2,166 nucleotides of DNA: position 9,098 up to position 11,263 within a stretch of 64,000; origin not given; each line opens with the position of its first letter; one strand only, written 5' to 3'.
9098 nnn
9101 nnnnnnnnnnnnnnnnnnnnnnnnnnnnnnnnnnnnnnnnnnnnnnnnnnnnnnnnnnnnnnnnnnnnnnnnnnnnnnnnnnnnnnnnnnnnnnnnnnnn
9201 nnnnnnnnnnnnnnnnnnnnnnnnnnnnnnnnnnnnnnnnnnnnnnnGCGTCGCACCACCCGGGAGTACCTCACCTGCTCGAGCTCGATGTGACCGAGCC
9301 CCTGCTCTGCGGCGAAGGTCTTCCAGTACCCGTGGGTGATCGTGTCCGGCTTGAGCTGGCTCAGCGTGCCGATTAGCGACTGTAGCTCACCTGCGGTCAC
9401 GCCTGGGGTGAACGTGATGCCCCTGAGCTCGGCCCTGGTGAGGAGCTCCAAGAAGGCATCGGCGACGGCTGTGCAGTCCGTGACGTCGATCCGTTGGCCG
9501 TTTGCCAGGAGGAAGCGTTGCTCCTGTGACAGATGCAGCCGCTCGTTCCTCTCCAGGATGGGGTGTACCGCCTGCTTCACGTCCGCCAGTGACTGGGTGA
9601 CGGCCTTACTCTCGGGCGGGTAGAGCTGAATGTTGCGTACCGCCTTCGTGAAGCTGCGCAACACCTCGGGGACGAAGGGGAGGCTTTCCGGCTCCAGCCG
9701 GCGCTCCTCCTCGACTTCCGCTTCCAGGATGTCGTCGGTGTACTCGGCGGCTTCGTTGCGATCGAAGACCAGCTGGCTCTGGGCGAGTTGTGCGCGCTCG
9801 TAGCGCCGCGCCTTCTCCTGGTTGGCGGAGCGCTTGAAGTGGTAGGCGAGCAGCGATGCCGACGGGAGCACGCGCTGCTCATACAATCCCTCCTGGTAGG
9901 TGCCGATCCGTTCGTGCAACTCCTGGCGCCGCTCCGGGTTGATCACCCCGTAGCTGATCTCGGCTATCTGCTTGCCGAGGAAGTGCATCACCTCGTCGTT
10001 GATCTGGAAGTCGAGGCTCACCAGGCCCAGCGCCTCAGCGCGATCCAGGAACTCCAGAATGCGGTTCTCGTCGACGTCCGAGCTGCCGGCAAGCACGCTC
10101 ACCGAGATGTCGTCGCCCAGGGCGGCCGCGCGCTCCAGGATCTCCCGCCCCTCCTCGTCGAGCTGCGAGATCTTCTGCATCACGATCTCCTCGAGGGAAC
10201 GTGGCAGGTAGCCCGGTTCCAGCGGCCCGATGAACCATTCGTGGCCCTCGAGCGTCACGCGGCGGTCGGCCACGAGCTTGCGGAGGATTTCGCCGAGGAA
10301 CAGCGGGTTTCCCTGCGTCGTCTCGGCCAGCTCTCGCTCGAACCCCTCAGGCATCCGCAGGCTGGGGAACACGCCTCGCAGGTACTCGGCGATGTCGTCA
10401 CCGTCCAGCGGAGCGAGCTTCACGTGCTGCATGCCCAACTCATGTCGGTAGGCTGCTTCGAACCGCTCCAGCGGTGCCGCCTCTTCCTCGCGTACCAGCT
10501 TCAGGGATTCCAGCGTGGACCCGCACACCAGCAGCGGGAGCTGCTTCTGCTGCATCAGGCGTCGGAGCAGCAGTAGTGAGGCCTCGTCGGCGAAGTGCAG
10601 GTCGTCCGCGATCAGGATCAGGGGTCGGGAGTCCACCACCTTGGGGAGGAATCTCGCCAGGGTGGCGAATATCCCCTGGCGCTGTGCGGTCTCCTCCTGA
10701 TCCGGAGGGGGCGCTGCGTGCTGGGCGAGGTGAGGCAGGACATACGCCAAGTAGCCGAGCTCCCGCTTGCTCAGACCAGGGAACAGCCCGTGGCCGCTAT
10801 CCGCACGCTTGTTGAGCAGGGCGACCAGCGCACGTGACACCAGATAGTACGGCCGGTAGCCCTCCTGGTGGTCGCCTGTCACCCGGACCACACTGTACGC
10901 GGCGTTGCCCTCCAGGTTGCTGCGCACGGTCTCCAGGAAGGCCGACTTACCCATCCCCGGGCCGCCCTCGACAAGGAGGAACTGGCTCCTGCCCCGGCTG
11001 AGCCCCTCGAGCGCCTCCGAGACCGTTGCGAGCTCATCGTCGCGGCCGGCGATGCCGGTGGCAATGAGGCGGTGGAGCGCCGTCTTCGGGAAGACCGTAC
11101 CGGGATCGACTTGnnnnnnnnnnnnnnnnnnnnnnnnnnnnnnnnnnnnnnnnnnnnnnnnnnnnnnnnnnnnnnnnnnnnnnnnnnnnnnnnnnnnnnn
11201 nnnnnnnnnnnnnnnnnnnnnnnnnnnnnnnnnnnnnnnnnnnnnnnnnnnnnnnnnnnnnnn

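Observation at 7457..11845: NLR-like giant: AGDEF diguanylate-cyclase effector + STAND NTPase + HEAT-repeat sensor in one 1462-aa protein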

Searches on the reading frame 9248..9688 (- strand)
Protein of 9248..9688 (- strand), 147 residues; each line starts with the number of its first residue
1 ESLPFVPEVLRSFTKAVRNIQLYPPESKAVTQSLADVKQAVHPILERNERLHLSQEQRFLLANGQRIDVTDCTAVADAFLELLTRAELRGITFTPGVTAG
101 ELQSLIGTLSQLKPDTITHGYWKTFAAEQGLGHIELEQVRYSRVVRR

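Call 72: search_protein_representatives(alignment_id=A5)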
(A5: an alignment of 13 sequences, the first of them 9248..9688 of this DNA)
Query: 13 sequences, 147 profile positions. Proteins with E-value up to 0.001 (for the whole library): 3043; up to 1e-10: 473; up to 1e-30: 107. The best 150 are listed.
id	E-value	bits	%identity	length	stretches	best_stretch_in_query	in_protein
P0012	3.8e-103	357.5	-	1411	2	1-146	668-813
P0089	4.8e-96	334.4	-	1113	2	1-146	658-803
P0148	1.0e-94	330.1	-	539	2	3-146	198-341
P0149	6.4e-94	327.5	-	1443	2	2-145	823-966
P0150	1.4e-89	313.5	-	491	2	2-146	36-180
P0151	1.7e-87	306.7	-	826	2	1-143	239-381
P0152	6.7e-87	304.8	-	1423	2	2-146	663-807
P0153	2.3e-86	303.1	-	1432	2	1-142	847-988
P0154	3.7e-86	302.4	-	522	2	1-145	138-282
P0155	1.3e-84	297.3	-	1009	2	1-143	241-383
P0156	3.3e-84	296.0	-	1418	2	1-146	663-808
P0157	3.4e-84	296.0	-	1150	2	3-145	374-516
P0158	5.2e-84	295.4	-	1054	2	2-145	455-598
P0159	8.9e-84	294.6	-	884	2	1-146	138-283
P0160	1.1e-81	287.9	-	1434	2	2-144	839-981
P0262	2.2e-27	111.7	-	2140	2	2-144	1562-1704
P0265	1.8e-26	108.7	-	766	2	3-142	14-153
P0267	5.2e-26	107.2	-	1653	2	5-141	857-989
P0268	7.0e-26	106.8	-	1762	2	3-142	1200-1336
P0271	1.5e-24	102.5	-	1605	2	7-110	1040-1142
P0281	1.1e-21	93.2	-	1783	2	4-144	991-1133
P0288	2.0e-19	85.9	-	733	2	3-141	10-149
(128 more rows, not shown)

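Call 74: search_protein_families(library=pfam, proteins=[P0262, P0268, P0267, P0271, P0281, P0265], max_evalue=0.0001)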
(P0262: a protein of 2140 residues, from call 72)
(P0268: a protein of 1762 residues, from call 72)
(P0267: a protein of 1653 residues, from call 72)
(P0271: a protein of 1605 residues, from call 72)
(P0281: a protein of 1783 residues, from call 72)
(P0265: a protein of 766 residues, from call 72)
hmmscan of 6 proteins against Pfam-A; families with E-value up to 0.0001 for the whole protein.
P0262 (2140 aa): 7 families
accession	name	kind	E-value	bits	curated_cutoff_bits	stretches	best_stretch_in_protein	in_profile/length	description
PF00069.31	Pkinase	-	1.2e-44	153.1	31.7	1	21-273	1-257/263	Protein kinase domain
PF07714.23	PK_Tyr_Ser-Thr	-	1e-30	107.4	23.1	1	24-267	4-249/258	Protein tyrosine and serine/threonine kinase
PF00990.26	GGDEF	-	7.3e-13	49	23.8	1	783-926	17-160/161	Diguanylate cyclase, GGDEF domain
PF13646.12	HEAT_2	-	1.4e-07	32.1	27.7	1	2024-2086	13-74/88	HEAT repeats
PF13191.12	AAA_16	-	2.6e-06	28.5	32.6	1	966-1113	22-160/167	AAA ATPase domain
PF01637.24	ATPase_2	-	1.1e-05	25.8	33.2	0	953-1103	5-131/225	ATPase domain predominantly from Archaea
PF24898.2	GGDEF_GdpP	-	3e-05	24.7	30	1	805-930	2-118/126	Cyclic-di-AMP phosphodiesterase GdpP-like, GGDEF domain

P0268 (1762 aa): 8 families
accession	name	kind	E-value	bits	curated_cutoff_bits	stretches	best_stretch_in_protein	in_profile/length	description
PF00069.31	Pkinase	-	1.8e-47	162.4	31.7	1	8-257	1-255/263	Protein kinase domain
PF07714.23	PK_Tyr_Ser-Thr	-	6.6e-35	121.1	23.1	1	10-253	3-249/258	Protein tyrosine and serine/threonine kinase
PF00990.26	GGDEF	-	3.3e-12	46.9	23.8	1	424-564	18-158/161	Diguanylate cyclase, GGDEF domain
PF13191.12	AAA_16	-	4.4e-09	37.5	32.6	1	588-751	4-160/167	AAA ATPase domain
PF03109.22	ABC1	-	1.2e-06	28.4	22.9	1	75-157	138-220/244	ABC1 atypical kinase-like domain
PF13646.12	HEAT_2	-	1.6e-06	28.8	27.7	1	1647-1707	12-71/88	HEAT repeats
PF01636.29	APH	-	5.5e-06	26.8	23.2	0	11-122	2-112/239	Phosphotransferase enzyme family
PF17667.7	Pkinase_fungal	-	1.4e-05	24.5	24.1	1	114-197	296-381/387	Fungal protein kinase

P0267 (1653 aa): 5 families
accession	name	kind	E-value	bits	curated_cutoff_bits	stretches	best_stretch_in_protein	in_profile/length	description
PF00990.26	GGDEF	-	2.9e-33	115.4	23.8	1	14-167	2-161/161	Diguanylate cyclase, GGDEF domain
PF13191.12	AAA_16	-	2.3e-15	57.9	32.6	1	193-334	1-122/167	AAA ATPase domain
PF13646.12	HEAT_2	-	2.8e-10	40.8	27.7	1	1517-1585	3-71/88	HEAT repeats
PF13401.12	AAA_22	-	2e-08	35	27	0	216-288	5-77/130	AAA domain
PF02985.28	HEAT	-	8.5e-06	26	23.5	0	1485-1509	3-27/31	HEAT repeat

P0271 (1605 aa): 4 families
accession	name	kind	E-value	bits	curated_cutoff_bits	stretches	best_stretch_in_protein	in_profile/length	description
PF07228.17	SpoIIE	-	5.5e-37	128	25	1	46-239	2-191/192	Stage II sporulation protein E (SpoIIE)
PF13191.12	AAA_16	-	4.7e-15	56.9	32.6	1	426-595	2-159/167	AAA ATPase domain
PF00990.26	GGDEF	-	1.6e-11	44.7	23.8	1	279-398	30-159/161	Diguanylate cyclase, GGDEF domain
PF13646.12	HEAT_2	-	9.7e-07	29.4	27.7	0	1551-1594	14-57/88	HEAT repeats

P0281 (1783 aa): 5 families
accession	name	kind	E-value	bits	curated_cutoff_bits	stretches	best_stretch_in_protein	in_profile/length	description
PF00990.26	GGDEF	-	2.3e-33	115.7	23.8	1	22-180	3-161/161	Diguanylate cyclase, GGDEF domain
PF13191.12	AAA_16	-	3.9e-15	57.2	32.6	1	208-309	2-117/167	AAA ATPase domain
PF13646.12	HEAT_2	-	3.6e-12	46.8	27.7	1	1677-1771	4-87/88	HEAT repeats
PF13513.12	HEAT_EZ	-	2.5e-06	28.3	27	0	1688-1742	2-55/55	HEAT-like repeat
PF13401.12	AAA_22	-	6.6e-05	23.7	27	0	229-265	4-38/130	AAA domain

P0265 (766 aa): 4 families
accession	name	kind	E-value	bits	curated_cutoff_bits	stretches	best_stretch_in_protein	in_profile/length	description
PF13646.12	HEAT_2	-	2.5e-18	66.6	27.7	2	714-762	11-59/88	HEAT repeats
PF02985.28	HEAT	-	8.4e-10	38.4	23.5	0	708-731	5-28/31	HEAT repeat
PF00514.29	Arm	-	5e-07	30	20.6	0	704-729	16-38/41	Armadillo/beta-catenin-like repeat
PF13513.12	HEAT_EZ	-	5.6e-06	27.2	27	0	657-687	27-55/55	HEAT-like repeat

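Call 83: search_solved_structures(query=A4, max_evalue=10, show_alignments=1)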
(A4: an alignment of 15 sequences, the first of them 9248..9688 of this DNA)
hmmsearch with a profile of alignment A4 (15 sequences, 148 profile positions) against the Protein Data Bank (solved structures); distinct sequences matched with E-value up to 10: 22.
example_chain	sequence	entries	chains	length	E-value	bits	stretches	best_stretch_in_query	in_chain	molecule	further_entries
5vpk_A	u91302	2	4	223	0.024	17.4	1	20-47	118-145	Der f 1 variant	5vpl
5vcn_A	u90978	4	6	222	0.12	15.2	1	20-46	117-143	PEPTIDASE 1 | Der p 1 allergen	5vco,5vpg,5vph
2as8_A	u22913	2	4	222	0.12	15.2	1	20-46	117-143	Major mite fecal allergen Der p 1 | Der p 1 allergen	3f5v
4zv6_B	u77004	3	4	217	0.15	14.9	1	73-112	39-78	Octarellin V.1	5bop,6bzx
1xkg_A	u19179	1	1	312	0.17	14.7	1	20-46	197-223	Major mite fecal allergen Der p 1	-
9na8_A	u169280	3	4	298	0.2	14.5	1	53-97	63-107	AUGMIN subunit 1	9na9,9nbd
5j8q_A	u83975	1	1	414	0.24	14.2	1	60-114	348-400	Cysteine desulfurase SufS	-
7ceq_A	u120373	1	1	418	0.24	14.2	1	60-117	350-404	Cysteine desulfurase SufS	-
5xt5_A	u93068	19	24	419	0.24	14.2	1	60-117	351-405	Cysteine desulfurase SufS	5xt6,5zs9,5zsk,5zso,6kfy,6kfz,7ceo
7cer_A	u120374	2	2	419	0.24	14.2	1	60-117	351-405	Cysteine desulfurase SufS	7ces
7e6a_A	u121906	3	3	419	0.26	14.1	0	60-117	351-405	Cysteine desulfurase SufS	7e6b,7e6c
3j46_5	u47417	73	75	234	0.32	13.8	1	87-143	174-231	50S ribosomal protein L1 | Large ribosomal subunit protein uL1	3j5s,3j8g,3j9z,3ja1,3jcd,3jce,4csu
2rdo_9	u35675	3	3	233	0.32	13.8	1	87-143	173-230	50S ribosomal protein L1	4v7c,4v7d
8utj_A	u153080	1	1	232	0.4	13.5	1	87-139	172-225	Large ribosomal subunit protein uL1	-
7e6d_A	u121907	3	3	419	0.56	13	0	60-117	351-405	Cysteine desulfurase SufS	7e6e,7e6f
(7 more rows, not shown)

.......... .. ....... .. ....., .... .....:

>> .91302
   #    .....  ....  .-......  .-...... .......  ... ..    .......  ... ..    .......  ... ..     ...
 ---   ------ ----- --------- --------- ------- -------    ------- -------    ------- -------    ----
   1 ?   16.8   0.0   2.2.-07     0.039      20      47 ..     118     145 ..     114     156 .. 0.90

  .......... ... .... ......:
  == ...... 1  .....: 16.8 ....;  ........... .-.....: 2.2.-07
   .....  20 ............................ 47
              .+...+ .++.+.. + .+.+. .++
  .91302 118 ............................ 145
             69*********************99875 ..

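Call 88: search_protein_families(library=pfam, proteins=[P0271, P0288], max_evalue=0.001)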
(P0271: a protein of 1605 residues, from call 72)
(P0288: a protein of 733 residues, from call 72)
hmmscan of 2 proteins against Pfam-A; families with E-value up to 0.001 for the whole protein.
P0271 (1605 aa): 4 families
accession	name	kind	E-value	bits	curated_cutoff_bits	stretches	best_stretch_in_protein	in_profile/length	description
PF07228.17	SpoIIE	-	5.5e-37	128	25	1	46-239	2-191/192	Stage II sporulation protein E (SpoIIE)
PF13191.12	AAA_16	-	4.7e-15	56.9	32.6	1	426-595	2-159/167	AAA ATPase domain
PF00990.26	GGDEF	-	1.6e-11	44.7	23.8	1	279-398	30-159/161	Diguanylate cyclase, GGDEF domain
PF13646.12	HEAT_2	-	9.7e-07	29.4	27.7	1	1551-1594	14-57/88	HEAT repeats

P0288 (733 aa): 2 families
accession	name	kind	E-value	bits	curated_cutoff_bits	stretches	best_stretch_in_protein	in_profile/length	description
PF13646.12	HEAT_2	-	2.5e-12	47.3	27.7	1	493-544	10-61/88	HEAT repeats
PF02985.28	HEAT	-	1.7e-06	28.2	23.5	0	580-600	4-24/31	HEAT repeat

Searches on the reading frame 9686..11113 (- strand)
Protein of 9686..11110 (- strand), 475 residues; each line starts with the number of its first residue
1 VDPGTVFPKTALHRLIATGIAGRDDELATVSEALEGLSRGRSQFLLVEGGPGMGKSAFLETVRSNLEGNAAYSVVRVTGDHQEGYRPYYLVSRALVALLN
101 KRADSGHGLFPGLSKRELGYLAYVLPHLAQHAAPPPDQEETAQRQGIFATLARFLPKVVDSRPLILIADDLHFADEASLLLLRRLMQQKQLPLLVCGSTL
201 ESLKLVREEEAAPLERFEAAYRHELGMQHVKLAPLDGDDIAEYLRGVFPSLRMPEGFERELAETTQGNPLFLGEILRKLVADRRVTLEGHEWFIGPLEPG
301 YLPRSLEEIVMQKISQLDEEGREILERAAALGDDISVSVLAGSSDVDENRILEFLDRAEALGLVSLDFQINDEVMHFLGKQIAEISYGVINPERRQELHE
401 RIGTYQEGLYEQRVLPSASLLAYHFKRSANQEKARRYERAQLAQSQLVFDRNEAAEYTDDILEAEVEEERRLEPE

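Call 14: search_solved_structures(query=window:9686-11110:-, show_alignments=2, max_evalue=1)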
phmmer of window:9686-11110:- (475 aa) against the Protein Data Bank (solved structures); distinct sequences matched with E-value up to 1: 1.
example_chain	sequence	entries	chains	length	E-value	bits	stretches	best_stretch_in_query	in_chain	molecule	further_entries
5b57_C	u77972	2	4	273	0.58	11.9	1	40-99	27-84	Hemin import ATP-binding protein HmuV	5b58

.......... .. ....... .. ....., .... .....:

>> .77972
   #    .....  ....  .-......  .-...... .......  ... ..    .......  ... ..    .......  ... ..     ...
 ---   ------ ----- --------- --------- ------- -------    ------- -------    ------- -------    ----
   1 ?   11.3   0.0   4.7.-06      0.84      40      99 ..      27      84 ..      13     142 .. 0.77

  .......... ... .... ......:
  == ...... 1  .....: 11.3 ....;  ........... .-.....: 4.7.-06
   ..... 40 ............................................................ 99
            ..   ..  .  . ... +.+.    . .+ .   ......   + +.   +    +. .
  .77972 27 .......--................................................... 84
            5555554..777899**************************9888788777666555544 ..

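Call 27: predict_structure(alignment_id=A2)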
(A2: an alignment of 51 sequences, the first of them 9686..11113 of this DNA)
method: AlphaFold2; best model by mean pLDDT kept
length: 476 residues; sequences in the alignment: 51
mean_pLDDT: 86.6   pTM: 0.85
mean pLDDT of the five models: 86.6, 83.9, 83.5, 82.7, 82.6
residues with pLDDT >= 90: 277; 70-90: 146; 50-70: 37; < 50: 16
segments of 3 or more residues with pLDDT < 50: 1-3, 205-209, 464-470
pLDDT, mean of each block of 10 residues (from residue 1): 53 68 81 90 94 91 86 91 91 93 84 85 85 64 90 91 92 95 91 94 57 90 93 92 88 92 94 92 87 89 94 94 95 90 92 93 85 84 93 96 94 83 95 95 90 81 48 59
secondary structure, 60 per line:
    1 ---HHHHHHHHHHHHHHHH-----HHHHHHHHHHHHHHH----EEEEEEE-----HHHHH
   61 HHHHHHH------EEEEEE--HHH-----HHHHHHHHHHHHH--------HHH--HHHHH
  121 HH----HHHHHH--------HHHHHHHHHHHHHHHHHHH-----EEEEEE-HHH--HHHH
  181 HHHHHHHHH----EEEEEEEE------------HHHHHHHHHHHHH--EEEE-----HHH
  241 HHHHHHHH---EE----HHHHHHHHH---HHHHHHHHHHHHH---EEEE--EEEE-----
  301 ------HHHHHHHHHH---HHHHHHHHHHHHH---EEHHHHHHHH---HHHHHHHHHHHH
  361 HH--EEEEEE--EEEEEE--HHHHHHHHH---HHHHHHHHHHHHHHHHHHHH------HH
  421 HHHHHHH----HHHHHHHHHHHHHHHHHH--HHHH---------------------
elements in order: H4-19 H25-39 E44-50 H56-67 E74-79 H90-102 H116-122 H127-132 H141-159 E165-170 H177-189 E194-201 H214-226 E229-232 H238-248 H258-266 H270-282 E286-289 E292-295 H307-316 H320-332 H338-345 H349-362 E365-370 E373-378 H381-389 H393-412 H419-427 H432-449 H452-455

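Call 33: fold_search(model_id=the predicted structure, library=pdb)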
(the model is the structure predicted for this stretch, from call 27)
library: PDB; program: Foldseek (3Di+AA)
matches with E <= 10: 1452; with E <= 0.001: 162
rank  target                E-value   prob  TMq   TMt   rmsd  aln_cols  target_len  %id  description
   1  3sfz                  1.4e-09  1.00  0.49  0.23  10.2       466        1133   15  Crystal structure of full-length murine Apaf-1 (released 2011-08-24)
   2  2qby_A                4.7e-09  1.00  0.38  0.47  13.7       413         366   15  Crystal structure of a heterodimer of Cdc6/Orc1 initiators bound to origin DNA (from S. solfataricus) (released 2007-09-11)
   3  7jgr_G                7.6e-09  1.00  0.35  0.43  14.8       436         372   14  Structure of Drosophila ORC bound to DNA (84 bp) and Cdc6 (released 2020-09-09)
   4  8jol_B                7.6e-09  1.00  0.33  0.32  19.0       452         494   16  cryo-EM structure of the CED-4/CED-3 holoenzyme (released 2023-06-28)
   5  3shf                  1.0e-08  1.00  0.49  0.23   9.9       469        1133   15  Crystal structure of the R265S mutant of full-length murine Apaf-1 (released 2011-08-24)
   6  3j2t_A                3.4e-08  1.00  0.28  0.14  21.8       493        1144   15  An improved model of the human apoptosome (released 2013-04-10)
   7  7tji_I                3.6e-08  1.00  0.31  0.38  16.2       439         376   13  S. cerevisiae ORC bound to 84 bp ARS1 DNA and Cdc6 (state 2) with flexible Orc6 N-terminal domain (released 2022-10-05)
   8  5juy_A                3.6e-08  1.00  0.28  0.14  22.7       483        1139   16  Active human apoptosome with procaspase-9 (released 2016-10-19)
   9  5juy_B                3.6e-08  1.00  0.28  0.13  22.7       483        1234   16  Active human apoptosome with procaspase-9 (released 2016-10-19)
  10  2a5y_C                4.5e-08  1.00  0.32  0.39  17.3       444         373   16  Structure of a CED-4/CED-9 complex (released 2005-10-11)
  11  8bob_C                5.0e-08  1.00  0.50  0.56   7.0       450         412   13  Structural basis for negative regulation of the maltose system (released 2023-10-18)
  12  1z6t_B                5.5e-08  1.00  0.52  0.44  10.4       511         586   15  Structure of the apoptotic protease-activating factor 1 bound to ADP (released 2005-04-19)
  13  2v1u_A                6.0e-08  1.00  0.40  0.47  12.3       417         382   18  STRUCTURE OF THE AEROPYRUM PERNIX ORC1 PROTEIN IN COMPLEX WITH DNA (released 2007-09-18)
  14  6mfv_A                1.9e-07  1.00  0.46  0.36   6.8       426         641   16  Crystal structure of the Signal Transduction ATPase with Numerous Domains (STAND) protein with a tetratricopeptide rep (released 2019-02-20)
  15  1fnn_A                2.6e-07  1.00  0.37  0.45  17.1       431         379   14  CRYSTAL STRUCTURE OF CDC6P FROM PYROBACULUM AEROPHILUM (released 2000-10-04)
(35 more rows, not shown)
